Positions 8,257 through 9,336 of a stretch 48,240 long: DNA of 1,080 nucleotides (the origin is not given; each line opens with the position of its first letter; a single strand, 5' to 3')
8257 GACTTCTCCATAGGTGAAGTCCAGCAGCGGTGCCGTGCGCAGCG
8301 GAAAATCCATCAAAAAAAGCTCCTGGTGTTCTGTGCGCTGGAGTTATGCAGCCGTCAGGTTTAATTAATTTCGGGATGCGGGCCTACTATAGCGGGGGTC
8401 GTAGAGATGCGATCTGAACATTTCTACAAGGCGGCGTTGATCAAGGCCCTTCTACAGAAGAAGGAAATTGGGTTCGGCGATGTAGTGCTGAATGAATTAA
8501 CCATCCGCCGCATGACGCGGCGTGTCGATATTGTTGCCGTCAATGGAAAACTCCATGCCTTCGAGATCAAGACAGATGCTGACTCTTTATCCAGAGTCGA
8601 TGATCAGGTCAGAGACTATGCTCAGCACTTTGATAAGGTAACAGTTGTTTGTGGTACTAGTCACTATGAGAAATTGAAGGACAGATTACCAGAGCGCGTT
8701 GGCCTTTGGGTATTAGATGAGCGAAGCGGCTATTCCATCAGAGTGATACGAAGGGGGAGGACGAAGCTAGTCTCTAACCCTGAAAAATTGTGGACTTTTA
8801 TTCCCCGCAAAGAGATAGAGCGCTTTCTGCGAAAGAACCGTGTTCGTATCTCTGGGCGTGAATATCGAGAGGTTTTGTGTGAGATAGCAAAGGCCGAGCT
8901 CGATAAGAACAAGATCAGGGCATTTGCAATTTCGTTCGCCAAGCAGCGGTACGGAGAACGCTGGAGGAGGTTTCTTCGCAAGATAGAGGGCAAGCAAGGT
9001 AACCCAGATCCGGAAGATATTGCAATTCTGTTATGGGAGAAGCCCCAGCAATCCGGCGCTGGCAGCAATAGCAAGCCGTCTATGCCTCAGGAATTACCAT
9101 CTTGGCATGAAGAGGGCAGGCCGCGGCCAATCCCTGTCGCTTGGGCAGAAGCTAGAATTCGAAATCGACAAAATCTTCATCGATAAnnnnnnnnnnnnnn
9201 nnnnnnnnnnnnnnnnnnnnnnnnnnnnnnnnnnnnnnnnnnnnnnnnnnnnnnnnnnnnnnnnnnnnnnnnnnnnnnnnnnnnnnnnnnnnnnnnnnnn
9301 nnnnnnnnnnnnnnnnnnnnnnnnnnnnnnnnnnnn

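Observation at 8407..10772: Convergent trio of sce7726-like PD-(D/E)XK protein, Beta_protein (sce7725-like) and membrane coiled-coil protein: candidate uncharacterised defence system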

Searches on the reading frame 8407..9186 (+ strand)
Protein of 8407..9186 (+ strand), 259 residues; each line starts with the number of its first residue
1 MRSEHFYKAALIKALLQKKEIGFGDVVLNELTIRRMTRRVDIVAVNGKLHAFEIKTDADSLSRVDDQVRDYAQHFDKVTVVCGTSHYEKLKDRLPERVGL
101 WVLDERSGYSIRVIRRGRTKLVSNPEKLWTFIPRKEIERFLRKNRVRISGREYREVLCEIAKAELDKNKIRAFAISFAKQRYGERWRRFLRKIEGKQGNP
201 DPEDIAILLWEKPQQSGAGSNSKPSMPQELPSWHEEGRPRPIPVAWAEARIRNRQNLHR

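Call 3: search_protein_families(library=pfam, proteins=[window:8407-9186:+], max_evalue=0.01)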
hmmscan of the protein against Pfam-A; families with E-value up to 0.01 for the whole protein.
window:8407-9186:+ (259 aa): 0 families

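Call 4: search_protein_families(library=padloc, proteins=[window:8407-9186:+], max_evalue=0.01)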
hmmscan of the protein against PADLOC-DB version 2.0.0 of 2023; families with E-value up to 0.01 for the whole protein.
window:8407-9186:+ (259 aa): 2 families
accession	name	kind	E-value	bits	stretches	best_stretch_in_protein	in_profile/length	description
PDLC02989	cll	-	2e-55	186.5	1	3-216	6-215/265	-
PDLC05014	PDC-S41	-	0.00015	18.3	1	24-75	58-111/657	-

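Call 5: search_protein_families(library=ncbifam, proteins=[window:8407-9186:+], max_evalue=0.01)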
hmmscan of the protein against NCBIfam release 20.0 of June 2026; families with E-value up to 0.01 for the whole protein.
window:8407-9186:+ (259 aa): 1 family
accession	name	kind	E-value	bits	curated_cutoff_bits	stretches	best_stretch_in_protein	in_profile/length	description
NF033832.1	sce7726_fam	subfamily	5.8e-42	143.7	70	1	3-182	2-183/184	sce7726 family protein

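Call 36: find_homologous_proteins(query=window:8407-9186:+, max_evalue=0.00001)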
Query window:8407-9186:+ (259 aa): 48 proteins with E <= 0.00001 among 729 candidates.
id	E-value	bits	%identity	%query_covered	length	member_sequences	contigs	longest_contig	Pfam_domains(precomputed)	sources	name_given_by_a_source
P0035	1.3e-155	534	92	100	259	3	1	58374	PF26915.1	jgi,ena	-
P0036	1.9e-45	173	44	83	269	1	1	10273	PF26915.1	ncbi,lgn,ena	-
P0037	8.5e-33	132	39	81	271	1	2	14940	PF26915.1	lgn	-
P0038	8.6e-31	125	40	65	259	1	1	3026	PF26915.1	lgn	-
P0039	4.1e-30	123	34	97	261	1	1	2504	PF26915.1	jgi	jgi:hypothetical protein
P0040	3.1e-29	120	40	68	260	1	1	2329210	PF26915.1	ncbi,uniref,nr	ncbi:sce7726 family protein [Methylophilus sp. Leaf408]|uniref:sce7726 family protein n=1 Tax=Methyl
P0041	3.9e-29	120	32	97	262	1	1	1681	PF26915.1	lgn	-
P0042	2.4e-28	117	40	63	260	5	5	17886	PF26915.1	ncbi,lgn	-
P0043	4.5e-28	116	37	78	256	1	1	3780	PF26915.1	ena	-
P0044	6.6e-28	116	35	71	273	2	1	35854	PF26915.1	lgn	-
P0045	9.0e-28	116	36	80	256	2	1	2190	PF26915.1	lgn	-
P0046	9.2e-28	115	37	74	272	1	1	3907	PF26915.1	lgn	-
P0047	1.2e-27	115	35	89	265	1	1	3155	PF26915.1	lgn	-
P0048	2.1e-27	114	33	94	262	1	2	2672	PF26915.1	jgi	jgi:transcriptional regulator NrdR family protein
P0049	3.3e-27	114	34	88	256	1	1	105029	PF26915.1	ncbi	-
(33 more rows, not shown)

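Call 37: find_encoding_contigs(protein=P0035, flank=8000, max_places=3)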
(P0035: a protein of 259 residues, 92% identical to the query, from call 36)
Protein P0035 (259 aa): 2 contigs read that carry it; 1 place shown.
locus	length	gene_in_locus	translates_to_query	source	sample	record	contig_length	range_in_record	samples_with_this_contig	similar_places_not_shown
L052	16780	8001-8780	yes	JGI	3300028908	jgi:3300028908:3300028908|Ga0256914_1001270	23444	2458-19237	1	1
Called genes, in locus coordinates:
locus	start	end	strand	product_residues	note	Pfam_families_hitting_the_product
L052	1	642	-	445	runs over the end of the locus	-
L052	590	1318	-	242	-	PF12796:Ank_2, PF13637:Ank_4, PF13857:Ank_5, PF00023:Ank, PF13637:Ank_4, PF12796:Ank_2, PF13857:Ank_5, PF00023:Ank, +6 more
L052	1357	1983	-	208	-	-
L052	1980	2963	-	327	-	-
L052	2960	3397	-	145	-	-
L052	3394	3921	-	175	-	-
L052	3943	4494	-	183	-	-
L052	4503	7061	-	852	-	PF00580:UvrD-helicase, PF01443:Viral_helicase1 (faint), PF13245:AAA_19, PF13538:UvrD_C_2 (faint), PF13361:UvrD_C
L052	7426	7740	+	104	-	PF13560:HTH_31 (faint)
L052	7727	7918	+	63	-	-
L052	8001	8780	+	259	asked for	PF26915:Phage_P4_cII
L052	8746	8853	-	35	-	-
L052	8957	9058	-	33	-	-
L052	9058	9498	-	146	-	PF01464:SLT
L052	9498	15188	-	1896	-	PF04851:ResIII (weak), PF13872:AAA_34, PF13871:Helicase_C_4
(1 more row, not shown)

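Call 44: search_solved_structures(query=A3, max_evalue=1)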
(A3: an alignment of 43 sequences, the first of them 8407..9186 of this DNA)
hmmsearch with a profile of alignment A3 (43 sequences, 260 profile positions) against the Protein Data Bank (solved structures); distinct sequences matched with E-value up to 1: 3.
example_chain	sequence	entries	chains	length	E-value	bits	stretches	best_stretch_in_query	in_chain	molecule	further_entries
2b30_A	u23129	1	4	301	0.073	15.9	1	98-193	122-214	Pvivax hypothetical protein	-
6nib_A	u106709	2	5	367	0.11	15.3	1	68-107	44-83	Porphyromonas-type peptidyl-arginine deiminase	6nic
9t0z_O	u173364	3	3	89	0.29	14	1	105-142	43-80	Small ribosomal subunit protein uS15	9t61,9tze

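Call 57: predict_structure(alignment_id=A3)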
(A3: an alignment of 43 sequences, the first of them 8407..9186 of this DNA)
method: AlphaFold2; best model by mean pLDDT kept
length: 259 residues; sequences in the alignment: 43
mean_pLDDT: 85.4   pTM: 0.78
mean pLDDT of the five models: 85.4, 84.8, 84.6, 84.3, 83.2
residues with pLDDT >= 90: 194; 70-90: 14; 50-70: 8; < 50: 43
segments of 3 or more residues with pLDDT < 50: 217-221, 223-259
pLDDT, mean of each block of 10 residues (from residue 1): 90 96 95 85 95 96 96 97 97 97 90 97 92 96 97 96 96 96 95 94 91 52 45 42 45 47
secondary structure, 60 per line:
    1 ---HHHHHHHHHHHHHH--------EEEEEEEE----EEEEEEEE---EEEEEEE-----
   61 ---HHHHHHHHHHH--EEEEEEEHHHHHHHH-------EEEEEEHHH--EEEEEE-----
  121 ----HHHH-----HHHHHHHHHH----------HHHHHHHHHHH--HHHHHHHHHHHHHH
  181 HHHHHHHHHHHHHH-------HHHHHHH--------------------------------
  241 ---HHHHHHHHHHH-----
elements in order: H4-17 E26-33 E38-45 E49-55 H64-74 E77-83 H84-91 E99-104 E110-115 H125-128 H134-143 H154-164 H167-194 H202-208 H244-254

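Call 60: fold_search(model_id=the predicted structure, library=pdb)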
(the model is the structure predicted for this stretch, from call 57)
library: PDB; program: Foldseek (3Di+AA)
matches with E <= 10: 297; with E <= 0.001: 1
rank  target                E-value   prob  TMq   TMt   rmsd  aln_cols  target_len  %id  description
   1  3dnx                  1.1e-06  1.00  0.38  0.64   7.2       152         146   17  SPO1766 protein of unknown function from Silicibacter pomeroyi. (released 2008-09-02)
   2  9kqh_A                3.8e-03  0.38  0.18  0.08  16.0       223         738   15  Crystal structure of Finegoldia magna DinG in complex with ssDNA and ADPNP (released 2025-12-03)
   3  1y88                  8.4e-03  0.72  0.24  0.32  16.4       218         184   15  Crystal Structure of Protein of Unknown Function AF1548 (released 2004-12-21)
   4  8iby_C                3.4e-02  0.15  0.16  0.07  18.0       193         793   13  Structure of R2 with 5'ORF (released 2023-09-20)
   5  8q44_B                6.0e-02  0.72  0.24  0.15   4.9       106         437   18  Crystal structure of cA4-bound Can2 (E364R) in complex with oligo-T DNA (released 2023-11-22)
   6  9oma_A                6.4e-02  0.09  0.14  0.13  20.1       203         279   13  Cryo-EM structure of PCMTD1-ELOBC-CUL5-RBX2 (CRL5-PCMTD1) (released 2025-06-04)
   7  8q3z_A                6.8e-02  0.63  0.23  0.15   5.0       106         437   19  Crystal structure of cA4-bound Can2 from Thermoanaerobacter brockii (released 2023-11-22)
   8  8q44_A                8.6e-02  0.57  0.23  0.15   5.1       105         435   19  Crystal structure of cA4-bound Can2 (E364R) in complex with oligo-T DNA (released 2023-11-22)
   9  8ibw_C                9.8e-02  0.10  0.17  0.06  19.5       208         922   11  Structure of R2 with 3'UTR and DNA in binding state (released 2023-09-20)
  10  8q42_A                1.0e-01  0.57  0.23  0.15   5.0       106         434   18  Crystal structure of cA4-bound Can2 (E341A) in complex with oligo-A DNA (released 2023-11-22)
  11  8q42_B                1.2e-01  0.57  0.23  0.15   5.1       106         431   19  Crystal structure of cA4-bound Can2 (E341A) in complex with oligo-A DNA (released 2023-11-22)
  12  6g2d_F                1.6e-01  0.30  0.25  0.12  12.8       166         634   11  Citrate-induced acetyl-CoA carboxylase (ACC-Cit) filament at 5.4 A resolution (released 2018-06-13)
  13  8q41_B                1.7e-01  0.44  0.23  0.16   5.0       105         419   18  Crystal structure of Can2 (E341A) bound to cA4 and TTTAAA ssDNA (released 2023-11-22)
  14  2zyz_C                1.9e-01  0.14  0.16  0.31   9.1       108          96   12  Pyrobaculum aerophilum splicing endonuclease (released 2009-06-23)
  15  8q41_A                2.3e-01  0.38  0.23  0.15   5.1       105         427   18  Crystal structure of Can2 (E341A) bound to cA4 and TTTAAA ssDNA (released 2023-11-22)
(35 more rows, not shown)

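Call 64: list_cluster_members(proteins=[P0001, window:8407-9186:+, P0002])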
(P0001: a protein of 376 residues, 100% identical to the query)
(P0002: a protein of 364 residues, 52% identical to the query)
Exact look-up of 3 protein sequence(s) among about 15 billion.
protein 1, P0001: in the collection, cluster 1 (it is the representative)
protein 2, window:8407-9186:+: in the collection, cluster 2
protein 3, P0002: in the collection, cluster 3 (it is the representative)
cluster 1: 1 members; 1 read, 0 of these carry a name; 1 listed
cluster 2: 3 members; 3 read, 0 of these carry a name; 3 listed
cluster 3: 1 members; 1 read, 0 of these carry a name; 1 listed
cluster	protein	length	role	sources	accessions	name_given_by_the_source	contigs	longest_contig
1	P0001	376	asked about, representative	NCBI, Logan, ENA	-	-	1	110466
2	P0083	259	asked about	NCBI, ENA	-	-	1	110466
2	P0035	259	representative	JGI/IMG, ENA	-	-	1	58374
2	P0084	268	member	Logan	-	-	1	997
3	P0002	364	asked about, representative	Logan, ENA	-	-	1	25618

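Call 66: search_dna_similar(query=window:8407-9186:+, collection=plasmids, mode=protein, max_rows=25)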
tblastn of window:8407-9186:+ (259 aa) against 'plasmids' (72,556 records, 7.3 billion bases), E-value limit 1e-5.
Records with a match: 41; places in all: 42; records where one place covers at least 80% of the query: 1.
Best place of each record, by identity: <60% 41.
By first word of the organism name: Agrobacterium 6; Rhizobium 5; Shinella 4; Bacillus 3; Sinorhizobium 3; Acinetobacter 3; Ralstonia 3; Moraxella 2; Aeromonas 1; Pseudomonas 1; and 10 more.
By predicted mobility (MOB-suite, as given by PLSDB): non-mobilizable 22; conjugative 12; mobilizable 7.
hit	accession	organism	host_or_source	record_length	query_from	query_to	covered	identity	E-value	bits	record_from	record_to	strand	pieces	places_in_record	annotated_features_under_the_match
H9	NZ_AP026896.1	Aeromonas caviae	Microbe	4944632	27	236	81%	28.9%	4e-14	79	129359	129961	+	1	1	none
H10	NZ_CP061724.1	Pseudomonas putida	a feces sample of migratory birds origin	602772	24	182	61%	33.8%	5e-15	81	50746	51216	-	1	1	sce7726 family protein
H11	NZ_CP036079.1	Bacillus mycoides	cell culture,soil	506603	27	187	62%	27.8%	2e-10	68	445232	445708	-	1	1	sce7726 family protein | beta family protein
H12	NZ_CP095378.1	Bacillus cereus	cell cuture,Pond silt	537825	27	187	62%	27.8%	3e-10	67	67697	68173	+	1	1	sce7726 family protein | beta family protein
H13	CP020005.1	Bacillus thuringiensis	Bacillus thuringiensis subsp,whole ...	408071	28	186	61%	27.3%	1e-11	71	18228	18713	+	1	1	hypothetical protein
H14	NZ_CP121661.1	Sinorhizobium terangae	Desmanthus virgatus,cell culture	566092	26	187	63%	26.6%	2e-9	65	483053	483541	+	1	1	sce7726 family protein | beta family protein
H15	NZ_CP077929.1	Staphylococcus aureus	Homo sapiens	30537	41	181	54%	29.7%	8e-8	60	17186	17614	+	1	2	sce7726 family protein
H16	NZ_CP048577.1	Agrobacterium tumefaciens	-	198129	38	200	63%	25.6%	4e-6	55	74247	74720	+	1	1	sce7726 family protein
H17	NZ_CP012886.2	Mycobacterium intracellulare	sputum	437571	41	157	45%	35.6%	4e-6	55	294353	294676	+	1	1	sce7726 family protein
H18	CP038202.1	Paracoccus ferrooxidans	single cell,bioreactor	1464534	26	175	58%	27.7%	8e-11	69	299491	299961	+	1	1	hypothetical protein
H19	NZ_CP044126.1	Rhizobium sp. BG4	Prosopis cineraria,pure bacterial ...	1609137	26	181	60%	26.4%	3e-6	55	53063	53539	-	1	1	record has no annotation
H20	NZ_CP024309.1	Sinorhizobium fredii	Phaseolus vulgaris,cell culture,plant ...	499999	27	174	57%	25.7%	2e-8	62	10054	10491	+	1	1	sce7726 family protein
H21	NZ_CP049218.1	Agrobacterium tumefaciens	Clematis,cell culture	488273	27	144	46%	31.1%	4e-9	64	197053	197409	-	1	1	sce7726 family protein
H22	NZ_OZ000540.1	Shinella sp. WSC3-e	-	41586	27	129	40%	35.0%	2e-6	56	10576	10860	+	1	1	sce7726 family protein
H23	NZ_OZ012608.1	Shinella sp. WSD5-1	-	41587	27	129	40%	35.0%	2e-6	56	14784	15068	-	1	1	sce7726 family protein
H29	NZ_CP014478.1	Acinetobacter pittii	Homo sapiens,Wound swab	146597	26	129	40%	31.8%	2e-8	62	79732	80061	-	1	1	sce7726 family protein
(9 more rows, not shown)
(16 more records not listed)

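Call 67: get_annotated_region(hit=H11, flank=3500)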
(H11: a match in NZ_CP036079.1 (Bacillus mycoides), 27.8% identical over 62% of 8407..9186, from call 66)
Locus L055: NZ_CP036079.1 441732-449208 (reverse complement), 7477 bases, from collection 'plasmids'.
description: Bacillus mycoides strain JAS1004 plasmid p507
organism: Bacillus mycoides (NCBI taxid 1405)
taxonomy: Bacteria; Bacillota; Bacilli; Bacillales; Bacillaceae; Bacillus; Bacillus mycoides
host: -; source: cell culture,soil; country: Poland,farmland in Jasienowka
typing (MOB-suite, as given by PLSDB): non-mobilizable; replicon rep_cluster_125; mating-pair formation MPF_T
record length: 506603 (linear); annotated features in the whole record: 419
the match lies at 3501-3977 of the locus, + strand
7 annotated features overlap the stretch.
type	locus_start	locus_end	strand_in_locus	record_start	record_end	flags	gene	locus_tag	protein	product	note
CDS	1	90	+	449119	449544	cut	-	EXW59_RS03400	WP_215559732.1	hypothetical protein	-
CDS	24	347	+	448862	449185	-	-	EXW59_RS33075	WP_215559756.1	IS3 family transposase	GO:0015074 - DNA integration [Evidence IEA]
CDS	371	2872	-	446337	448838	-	-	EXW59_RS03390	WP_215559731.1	ATP-binding protein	-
CDS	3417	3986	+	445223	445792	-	-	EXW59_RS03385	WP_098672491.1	sce7726 family protein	-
CDS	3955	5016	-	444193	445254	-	-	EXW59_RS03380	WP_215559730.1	beta family protein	-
CDS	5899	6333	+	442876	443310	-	-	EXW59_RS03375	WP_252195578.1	hypothetical protein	-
CDS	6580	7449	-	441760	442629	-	-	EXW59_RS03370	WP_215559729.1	hypothetical protein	-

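Call 68: get_annotated_region(hit=H29, flank=3500)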
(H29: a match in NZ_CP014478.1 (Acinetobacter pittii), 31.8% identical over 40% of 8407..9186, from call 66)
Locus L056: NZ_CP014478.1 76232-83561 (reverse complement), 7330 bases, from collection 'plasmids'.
description: Acinetobacter pittii strain AP_882 plasmid pNDM-AP_882, complete sequence
organism: Acinetobacter pittii (NCBI taxid 48296)
taxonomy: Bacteria; Pseudomonadota; Gammaproteobacteria; Moraxellales; Moraxellaceae; Acinetobacter; Acinetobacter pittii
host: -; source: Homo sapiens,Wound swab; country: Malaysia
typing (MOB-suite, as given by PLSDB): non-mobilizable
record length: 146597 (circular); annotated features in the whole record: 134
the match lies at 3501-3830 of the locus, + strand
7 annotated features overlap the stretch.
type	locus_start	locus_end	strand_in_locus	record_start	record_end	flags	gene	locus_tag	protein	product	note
CDS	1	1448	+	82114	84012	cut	-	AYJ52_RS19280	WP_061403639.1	hypothetical protein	-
CDS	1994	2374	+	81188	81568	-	-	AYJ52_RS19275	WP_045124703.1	hypothetical protein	-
CDS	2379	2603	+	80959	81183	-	-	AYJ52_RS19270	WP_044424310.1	hypothetical protein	-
CDS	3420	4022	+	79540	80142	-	-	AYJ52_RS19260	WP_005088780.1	sce7726 family protein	-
CDS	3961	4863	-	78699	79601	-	-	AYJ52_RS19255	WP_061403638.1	hypothetical protein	-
CDS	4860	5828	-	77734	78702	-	-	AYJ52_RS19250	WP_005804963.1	IS30 family transposase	-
CDS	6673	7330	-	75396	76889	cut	-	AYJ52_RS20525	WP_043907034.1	IS91 family transposase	-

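Call 72: search_protein_families(library=ncbifam, proteins=[L056:3961-4863:-, L055:3955-5016:-, L056:3420-4022:+], max_evalue=1)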
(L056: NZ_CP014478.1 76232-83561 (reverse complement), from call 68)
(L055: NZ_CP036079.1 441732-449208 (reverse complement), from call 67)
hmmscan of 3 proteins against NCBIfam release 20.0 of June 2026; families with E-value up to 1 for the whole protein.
L056:3961-4863:- (300 aa): 0 families

L055:3955-5016:- (353 aa): 3 families
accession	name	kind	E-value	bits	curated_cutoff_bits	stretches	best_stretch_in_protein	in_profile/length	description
NF033831.1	sce7725_fam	subfamily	0.0035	17.1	60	1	2-43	1-44/312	sce7725 family protein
NF003006.0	PRK03817.1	equivalog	0.069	12.1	443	1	13-74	222-284/352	galactokinase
TIGR04379.1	myo_inos_iolE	equivalog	0.17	11.4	290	1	25-90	111-177/290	myo-inosose-2 dehydratase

L056:3420-4022:+ (200 aa): 1 family
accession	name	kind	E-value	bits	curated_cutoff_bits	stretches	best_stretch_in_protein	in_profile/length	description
NF033832.1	sce7726_fam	subfamily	3.3e-46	157.5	70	1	5-186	2-182/184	sce7726 family protein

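Call 73: search_protein_families(library=pfam, proteins=[L056:3961-4863:-, L055:3955-5016:-, L056:3420-4022:+], max_evalue=1)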
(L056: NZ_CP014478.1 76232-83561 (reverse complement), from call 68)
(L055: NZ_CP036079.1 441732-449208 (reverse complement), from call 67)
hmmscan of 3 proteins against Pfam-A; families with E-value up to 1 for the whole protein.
L056:3961-4863:- (300 aa): 1 family
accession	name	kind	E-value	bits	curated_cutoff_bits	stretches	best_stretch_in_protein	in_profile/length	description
PF14350.11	Beta_protein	-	1.1e-41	143.9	27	1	5-290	53-342/342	Beta protein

L055:3955-5016:- (353 aa): 1 family
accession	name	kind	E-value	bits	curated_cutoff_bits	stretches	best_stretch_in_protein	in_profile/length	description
PF14350.11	Beta_protein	-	4.6e-36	125.4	27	1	2-336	1-339/342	Beta protein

L056:3420-4022:+ (200 aa): 3 families
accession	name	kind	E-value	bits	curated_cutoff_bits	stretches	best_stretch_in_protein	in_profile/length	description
PF13588.12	HSDR_N_2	-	0.0027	18.2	25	1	9-94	5-94/110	Type I restriction enzyme R protein N terminus (HSDR_N)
PF16566.10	CREPT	-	0.062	13.8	29.3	1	139-185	54-100/147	Cell-cycle alteration and expression-elevated protein in tumour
PF04811.21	Sec23_trunk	-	0.069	13.2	27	1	30-67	33-63/241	Sec23/Sec24 trunk domain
